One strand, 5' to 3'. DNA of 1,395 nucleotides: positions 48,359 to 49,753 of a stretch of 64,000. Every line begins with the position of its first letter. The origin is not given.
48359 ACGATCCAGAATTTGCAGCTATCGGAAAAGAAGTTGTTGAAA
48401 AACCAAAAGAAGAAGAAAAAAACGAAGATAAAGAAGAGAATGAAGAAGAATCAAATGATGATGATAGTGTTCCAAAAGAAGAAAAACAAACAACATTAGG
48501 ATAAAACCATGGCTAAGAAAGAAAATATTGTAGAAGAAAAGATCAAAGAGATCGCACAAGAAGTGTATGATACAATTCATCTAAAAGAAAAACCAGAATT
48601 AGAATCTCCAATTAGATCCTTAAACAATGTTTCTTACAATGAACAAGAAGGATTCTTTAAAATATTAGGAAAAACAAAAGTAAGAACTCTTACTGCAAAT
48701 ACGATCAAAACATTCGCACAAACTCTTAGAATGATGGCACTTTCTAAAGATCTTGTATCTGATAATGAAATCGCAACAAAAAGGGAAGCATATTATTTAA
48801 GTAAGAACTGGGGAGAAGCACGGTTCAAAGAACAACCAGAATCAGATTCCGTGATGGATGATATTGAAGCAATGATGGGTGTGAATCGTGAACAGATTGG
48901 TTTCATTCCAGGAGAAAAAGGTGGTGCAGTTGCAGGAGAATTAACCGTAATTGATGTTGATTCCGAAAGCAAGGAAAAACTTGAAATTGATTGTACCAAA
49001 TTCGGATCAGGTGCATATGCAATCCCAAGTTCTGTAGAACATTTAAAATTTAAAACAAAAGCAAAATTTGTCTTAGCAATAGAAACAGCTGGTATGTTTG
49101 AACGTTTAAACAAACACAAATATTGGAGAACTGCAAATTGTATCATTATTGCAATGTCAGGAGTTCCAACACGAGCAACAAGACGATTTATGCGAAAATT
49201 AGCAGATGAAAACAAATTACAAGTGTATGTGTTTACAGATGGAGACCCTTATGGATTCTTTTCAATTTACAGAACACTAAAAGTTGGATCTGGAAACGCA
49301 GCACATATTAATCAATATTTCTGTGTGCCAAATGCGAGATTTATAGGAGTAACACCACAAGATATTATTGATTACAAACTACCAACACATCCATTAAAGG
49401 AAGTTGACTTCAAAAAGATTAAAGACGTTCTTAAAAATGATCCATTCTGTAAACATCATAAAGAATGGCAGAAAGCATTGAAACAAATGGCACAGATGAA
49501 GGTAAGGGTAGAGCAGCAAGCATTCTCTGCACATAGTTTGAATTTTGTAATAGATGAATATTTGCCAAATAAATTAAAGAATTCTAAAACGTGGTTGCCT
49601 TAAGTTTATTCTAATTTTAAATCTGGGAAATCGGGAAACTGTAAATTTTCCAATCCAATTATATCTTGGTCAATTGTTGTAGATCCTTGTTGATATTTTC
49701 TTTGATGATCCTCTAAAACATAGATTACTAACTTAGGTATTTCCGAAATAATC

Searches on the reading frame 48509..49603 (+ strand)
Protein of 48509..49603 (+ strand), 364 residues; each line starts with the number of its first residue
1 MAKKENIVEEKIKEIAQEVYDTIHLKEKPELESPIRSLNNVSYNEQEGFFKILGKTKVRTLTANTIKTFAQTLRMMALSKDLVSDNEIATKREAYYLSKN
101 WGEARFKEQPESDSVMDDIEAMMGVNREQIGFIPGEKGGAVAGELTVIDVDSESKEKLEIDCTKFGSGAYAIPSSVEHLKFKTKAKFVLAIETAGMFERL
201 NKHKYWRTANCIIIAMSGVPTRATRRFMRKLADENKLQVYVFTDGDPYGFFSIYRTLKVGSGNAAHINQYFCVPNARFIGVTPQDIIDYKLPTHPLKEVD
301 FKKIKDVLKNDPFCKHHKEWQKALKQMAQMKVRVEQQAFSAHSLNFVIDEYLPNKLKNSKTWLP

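Call 39: search_protein_families(library=pfam, proteins=[window:48509-49603:+], max_evalue=0.00001)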
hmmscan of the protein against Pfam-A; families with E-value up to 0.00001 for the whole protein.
window:48509-49603:+ (364 aa): 3 families
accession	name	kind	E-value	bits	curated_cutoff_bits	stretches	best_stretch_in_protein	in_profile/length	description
PF21180.3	TOP6A-Spo11_Toprim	-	1.1e-60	204.9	24.1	1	187-356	1-170/170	Topoisomerase 6 subunit A/Spo11, Toprim domain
PF04406.19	TP6A_N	-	3.2e-17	62.5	26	1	67-130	1-60/62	Type IIB DNA topoisomerase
PF20768.2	Topo_VI_alpha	-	2.2e-16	59.8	23.6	1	136-185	2-50/50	All-beta domain in DNA topoisomerase VI alpha subunit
